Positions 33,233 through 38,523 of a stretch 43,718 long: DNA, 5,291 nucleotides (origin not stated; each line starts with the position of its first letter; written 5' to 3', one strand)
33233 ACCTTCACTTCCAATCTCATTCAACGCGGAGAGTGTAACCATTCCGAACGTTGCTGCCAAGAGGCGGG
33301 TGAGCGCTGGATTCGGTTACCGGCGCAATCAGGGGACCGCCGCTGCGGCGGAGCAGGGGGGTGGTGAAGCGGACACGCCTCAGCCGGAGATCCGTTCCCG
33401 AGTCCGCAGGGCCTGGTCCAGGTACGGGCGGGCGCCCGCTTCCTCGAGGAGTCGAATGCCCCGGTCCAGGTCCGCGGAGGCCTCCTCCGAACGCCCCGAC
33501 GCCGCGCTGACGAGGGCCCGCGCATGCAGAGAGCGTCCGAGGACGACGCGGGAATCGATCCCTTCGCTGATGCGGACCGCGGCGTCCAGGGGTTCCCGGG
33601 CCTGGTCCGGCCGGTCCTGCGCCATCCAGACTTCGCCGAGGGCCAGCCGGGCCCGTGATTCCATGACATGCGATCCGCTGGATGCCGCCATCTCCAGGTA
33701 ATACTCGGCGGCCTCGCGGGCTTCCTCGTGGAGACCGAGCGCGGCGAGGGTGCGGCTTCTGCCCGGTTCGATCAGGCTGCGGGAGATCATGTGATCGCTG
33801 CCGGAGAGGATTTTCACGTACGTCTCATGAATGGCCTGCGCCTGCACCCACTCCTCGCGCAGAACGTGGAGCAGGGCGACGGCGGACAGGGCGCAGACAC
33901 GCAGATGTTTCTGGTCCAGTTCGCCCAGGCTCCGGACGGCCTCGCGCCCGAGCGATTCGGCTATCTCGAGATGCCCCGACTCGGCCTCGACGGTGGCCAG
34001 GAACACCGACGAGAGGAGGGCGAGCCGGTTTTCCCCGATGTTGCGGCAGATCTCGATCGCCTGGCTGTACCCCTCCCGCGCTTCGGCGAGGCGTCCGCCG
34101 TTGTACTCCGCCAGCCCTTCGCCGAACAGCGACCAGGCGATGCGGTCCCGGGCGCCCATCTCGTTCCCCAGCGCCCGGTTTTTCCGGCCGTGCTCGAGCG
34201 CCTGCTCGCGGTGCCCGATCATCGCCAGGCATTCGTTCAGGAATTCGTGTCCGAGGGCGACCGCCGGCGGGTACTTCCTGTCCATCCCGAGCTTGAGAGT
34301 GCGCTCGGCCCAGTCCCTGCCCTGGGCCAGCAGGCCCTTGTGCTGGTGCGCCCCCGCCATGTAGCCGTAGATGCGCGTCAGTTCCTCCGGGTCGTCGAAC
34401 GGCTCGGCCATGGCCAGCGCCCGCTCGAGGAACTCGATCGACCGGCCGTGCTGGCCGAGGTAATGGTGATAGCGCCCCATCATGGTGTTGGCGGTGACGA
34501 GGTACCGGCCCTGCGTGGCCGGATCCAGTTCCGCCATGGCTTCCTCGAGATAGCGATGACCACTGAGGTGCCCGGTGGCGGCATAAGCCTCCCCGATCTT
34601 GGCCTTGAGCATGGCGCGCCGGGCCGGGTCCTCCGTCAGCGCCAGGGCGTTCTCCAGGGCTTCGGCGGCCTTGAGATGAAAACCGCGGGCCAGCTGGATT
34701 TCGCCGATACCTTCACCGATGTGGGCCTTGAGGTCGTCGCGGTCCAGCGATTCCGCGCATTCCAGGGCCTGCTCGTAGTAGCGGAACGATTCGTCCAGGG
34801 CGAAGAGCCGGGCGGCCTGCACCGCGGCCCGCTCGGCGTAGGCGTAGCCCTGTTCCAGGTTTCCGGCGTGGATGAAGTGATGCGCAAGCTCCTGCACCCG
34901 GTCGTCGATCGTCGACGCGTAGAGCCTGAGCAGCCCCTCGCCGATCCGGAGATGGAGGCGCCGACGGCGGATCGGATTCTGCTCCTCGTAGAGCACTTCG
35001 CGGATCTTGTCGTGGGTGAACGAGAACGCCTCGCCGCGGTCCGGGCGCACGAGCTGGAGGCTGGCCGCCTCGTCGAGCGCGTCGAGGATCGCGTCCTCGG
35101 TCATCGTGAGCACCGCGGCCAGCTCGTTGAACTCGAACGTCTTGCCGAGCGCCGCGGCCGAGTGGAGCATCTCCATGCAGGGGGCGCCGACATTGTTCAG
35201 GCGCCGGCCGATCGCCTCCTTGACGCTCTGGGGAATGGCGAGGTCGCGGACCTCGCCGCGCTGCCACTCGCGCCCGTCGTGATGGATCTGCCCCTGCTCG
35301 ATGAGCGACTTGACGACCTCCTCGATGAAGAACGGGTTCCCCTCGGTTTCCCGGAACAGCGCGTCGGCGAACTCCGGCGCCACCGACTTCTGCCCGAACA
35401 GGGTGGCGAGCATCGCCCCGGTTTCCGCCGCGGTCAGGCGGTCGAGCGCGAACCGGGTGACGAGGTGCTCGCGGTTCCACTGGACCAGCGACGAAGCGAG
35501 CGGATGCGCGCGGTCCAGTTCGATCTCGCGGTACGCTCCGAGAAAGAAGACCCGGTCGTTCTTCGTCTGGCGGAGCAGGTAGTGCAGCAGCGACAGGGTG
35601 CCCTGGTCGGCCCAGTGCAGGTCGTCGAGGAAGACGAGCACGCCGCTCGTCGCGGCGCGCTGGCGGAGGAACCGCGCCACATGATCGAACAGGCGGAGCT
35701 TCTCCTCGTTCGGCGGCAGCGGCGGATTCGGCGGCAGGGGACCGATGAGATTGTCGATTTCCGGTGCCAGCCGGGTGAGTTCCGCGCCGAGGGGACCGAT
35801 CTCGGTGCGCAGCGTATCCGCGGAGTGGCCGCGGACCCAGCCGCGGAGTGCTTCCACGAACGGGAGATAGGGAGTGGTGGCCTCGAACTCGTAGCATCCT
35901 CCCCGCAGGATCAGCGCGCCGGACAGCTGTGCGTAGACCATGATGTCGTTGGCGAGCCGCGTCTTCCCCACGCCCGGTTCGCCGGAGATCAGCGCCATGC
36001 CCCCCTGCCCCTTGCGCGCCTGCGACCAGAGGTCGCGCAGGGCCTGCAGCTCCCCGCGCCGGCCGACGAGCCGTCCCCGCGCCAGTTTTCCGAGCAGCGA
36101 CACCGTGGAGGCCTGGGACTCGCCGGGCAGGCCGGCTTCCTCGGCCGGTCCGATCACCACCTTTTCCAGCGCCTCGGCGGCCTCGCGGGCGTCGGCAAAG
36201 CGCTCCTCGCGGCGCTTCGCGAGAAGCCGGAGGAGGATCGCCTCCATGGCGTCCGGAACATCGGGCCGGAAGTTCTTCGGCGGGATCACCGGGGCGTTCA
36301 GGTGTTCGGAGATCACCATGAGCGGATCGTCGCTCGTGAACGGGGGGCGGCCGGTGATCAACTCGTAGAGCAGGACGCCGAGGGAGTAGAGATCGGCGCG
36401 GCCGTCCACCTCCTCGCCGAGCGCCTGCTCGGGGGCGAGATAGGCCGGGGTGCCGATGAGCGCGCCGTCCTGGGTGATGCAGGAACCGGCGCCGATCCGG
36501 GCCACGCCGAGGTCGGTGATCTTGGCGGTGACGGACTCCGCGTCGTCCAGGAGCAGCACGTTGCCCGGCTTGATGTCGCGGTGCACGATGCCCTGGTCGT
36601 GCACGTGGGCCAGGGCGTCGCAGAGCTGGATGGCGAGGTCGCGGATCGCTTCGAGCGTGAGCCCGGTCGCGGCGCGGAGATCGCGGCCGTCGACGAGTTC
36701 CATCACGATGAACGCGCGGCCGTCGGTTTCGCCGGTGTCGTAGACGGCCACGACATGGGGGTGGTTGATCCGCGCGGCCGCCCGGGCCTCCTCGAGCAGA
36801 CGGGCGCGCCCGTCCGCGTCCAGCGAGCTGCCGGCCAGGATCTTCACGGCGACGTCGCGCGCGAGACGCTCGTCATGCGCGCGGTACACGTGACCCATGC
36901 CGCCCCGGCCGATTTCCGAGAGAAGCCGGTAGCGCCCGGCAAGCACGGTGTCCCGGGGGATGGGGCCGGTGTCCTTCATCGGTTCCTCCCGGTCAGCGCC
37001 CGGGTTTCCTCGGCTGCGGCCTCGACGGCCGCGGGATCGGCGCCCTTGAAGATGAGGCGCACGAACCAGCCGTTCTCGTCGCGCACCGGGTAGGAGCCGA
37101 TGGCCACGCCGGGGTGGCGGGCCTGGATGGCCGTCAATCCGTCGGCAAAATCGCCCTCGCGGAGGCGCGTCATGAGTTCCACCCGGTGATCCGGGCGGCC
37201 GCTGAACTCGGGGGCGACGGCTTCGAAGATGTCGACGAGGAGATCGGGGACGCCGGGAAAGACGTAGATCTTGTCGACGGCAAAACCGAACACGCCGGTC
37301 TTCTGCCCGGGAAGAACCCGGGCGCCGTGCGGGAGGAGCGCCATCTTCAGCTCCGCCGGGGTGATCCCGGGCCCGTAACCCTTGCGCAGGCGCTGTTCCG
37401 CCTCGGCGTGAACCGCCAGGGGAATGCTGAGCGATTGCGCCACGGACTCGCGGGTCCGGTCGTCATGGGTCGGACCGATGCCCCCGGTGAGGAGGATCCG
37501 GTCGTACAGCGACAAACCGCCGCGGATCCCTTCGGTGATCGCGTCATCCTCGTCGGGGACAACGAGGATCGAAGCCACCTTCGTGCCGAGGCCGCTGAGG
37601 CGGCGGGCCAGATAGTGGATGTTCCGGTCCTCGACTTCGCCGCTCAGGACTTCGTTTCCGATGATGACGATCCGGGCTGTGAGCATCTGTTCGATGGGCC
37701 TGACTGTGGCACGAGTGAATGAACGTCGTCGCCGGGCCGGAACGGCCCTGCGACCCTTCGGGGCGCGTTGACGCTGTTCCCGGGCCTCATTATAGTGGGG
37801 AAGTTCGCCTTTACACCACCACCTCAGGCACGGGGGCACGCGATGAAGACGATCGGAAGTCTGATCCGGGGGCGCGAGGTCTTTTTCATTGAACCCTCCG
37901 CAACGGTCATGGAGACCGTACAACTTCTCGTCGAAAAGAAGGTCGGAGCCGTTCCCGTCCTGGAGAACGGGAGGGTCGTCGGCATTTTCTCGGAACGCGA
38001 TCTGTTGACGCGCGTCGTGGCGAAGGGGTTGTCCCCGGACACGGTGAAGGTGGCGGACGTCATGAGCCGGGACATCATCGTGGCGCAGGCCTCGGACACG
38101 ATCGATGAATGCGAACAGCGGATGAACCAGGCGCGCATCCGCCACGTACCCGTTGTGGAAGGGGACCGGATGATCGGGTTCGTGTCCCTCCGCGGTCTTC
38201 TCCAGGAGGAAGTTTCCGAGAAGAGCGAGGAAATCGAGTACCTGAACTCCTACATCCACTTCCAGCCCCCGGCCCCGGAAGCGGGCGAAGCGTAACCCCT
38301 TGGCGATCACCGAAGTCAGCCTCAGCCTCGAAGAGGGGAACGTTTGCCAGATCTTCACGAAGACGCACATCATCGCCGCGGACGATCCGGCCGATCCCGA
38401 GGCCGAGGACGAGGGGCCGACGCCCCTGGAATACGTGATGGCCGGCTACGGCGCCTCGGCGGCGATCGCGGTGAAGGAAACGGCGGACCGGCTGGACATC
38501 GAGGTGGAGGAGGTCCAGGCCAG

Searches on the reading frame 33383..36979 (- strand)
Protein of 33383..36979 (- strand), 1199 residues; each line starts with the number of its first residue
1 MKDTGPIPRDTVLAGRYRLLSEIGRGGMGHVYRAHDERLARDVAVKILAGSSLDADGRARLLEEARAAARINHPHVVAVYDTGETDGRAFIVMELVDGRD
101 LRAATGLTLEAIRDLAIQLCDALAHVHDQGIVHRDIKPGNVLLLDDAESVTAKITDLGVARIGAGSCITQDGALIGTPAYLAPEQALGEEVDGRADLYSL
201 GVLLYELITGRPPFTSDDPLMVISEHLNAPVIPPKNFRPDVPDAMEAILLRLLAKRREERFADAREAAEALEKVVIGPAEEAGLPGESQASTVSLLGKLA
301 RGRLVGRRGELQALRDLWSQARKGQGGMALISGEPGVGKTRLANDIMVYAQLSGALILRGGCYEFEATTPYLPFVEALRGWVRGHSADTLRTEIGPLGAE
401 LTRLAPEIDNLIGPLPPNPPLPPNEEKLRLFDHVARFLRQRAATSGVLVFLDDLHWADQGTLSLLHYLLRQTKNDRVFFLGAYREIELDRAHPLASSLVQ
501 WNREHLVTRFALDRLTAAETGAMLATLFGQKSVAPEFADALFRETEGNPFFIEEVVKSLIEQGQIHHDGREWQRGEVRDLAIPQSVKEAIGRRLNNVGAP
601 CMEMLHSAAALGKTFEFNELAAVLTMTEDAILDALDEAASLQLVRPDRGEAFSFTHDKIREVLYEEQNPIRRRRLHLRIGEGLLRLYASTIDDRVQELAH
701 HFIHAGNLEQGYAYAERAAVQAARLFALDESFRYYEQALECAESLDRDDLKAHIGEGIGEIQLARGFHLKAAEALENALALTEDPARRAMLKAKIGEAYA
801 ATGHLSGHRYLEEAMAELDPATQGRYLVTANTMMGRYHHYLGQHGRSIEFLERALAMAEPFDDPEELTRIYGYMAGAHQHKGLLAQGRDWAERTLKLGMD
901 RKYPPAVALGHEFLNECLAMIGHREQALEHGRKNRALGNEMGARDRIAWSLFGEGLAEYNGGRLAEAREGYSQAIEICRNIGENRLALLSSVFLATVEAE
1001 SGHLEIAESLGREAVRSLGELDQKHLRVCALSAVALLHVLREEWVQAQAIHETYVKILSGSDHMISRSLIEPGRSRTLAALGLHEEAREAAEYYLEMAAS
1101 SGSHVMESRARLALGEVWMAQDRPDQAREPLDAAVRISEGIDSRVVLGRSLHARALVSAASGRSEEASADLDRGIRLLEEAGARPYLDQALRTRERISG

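Call 70: search_protein_families(library=pfam, proteins=[window:33383-36979:-], max_evalue=0.00001)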
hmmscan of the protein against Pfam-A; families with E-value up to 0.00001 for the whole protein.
window:33383-36979:- (1199 aa): 6 families
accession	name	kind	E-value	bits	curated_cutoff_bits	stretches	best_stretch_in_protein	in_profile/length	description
PF00069.31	Pkinase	-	9.8e-46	156.7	31.7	1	17-267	1-254/263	Protein kinase domain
PF13191.12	AAA_16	-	4.5e-32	112.3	32.6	1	303-479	1-166/167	AAA ATPase domain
PF07714.23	PK_Tyr_Ser-Thr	-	1.8e-28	100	23.1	1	19-260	3-248/258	Protein tyrosine and serine/threonine kinase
PF13424.12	TPR_12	-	3e-13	50.2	30.1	0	950-1016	5-73/77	Tetratricopeptide repeat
PF17874.7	TPR_MalT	-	8.2e-12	45.5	45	1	919-1182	51-314/336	MalT-like TPR region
PF13401.12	AAA_22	-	2e-08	35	27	1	325-483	4-124/130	AAA domain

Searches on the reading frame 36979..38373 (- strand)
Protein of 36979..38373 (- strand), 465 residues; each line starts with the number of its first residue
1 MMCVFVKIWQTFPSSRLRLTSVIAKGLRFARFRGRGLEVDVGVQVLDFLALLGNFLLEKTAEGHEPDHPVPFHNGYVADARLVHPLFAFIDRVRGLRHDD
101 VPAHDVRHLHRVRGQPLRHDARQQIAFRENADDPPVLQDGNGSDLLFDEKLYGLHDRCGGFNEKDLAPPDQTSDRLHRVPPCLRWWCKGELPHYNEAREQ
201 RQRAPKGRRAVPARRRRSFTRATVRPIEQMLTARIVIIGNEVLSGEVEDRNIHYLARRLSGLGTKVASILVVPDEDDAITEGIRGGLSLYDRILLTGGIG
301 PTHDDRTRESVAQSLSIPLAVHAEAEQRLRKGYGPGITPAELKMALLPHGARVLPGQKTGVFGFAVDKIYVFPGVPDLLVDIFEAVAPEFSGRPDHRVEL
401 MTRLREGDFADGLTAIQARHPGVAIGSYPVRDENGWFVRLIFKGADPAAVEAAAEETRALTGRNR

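Call 70: search_protein_families(library=pfam, proteins=[window:36979-38373:-], max_evalue=0.00001)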
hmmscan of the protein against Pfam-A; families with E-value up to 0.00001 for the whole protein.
window:36979-38373:- (465 aa): 2 families
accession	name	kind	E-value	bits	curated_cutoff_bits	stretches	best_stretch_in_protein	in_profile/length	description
PF00994.29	MoCF_biosynth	-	6.8e-25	87.9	26.6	1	235-389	2-141/144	Probable molybdopterin binding domain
PF24102.1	FLAD1_M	-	5.2e-14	52.2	27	1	396-458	3-66/78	FAD synthase, middle domain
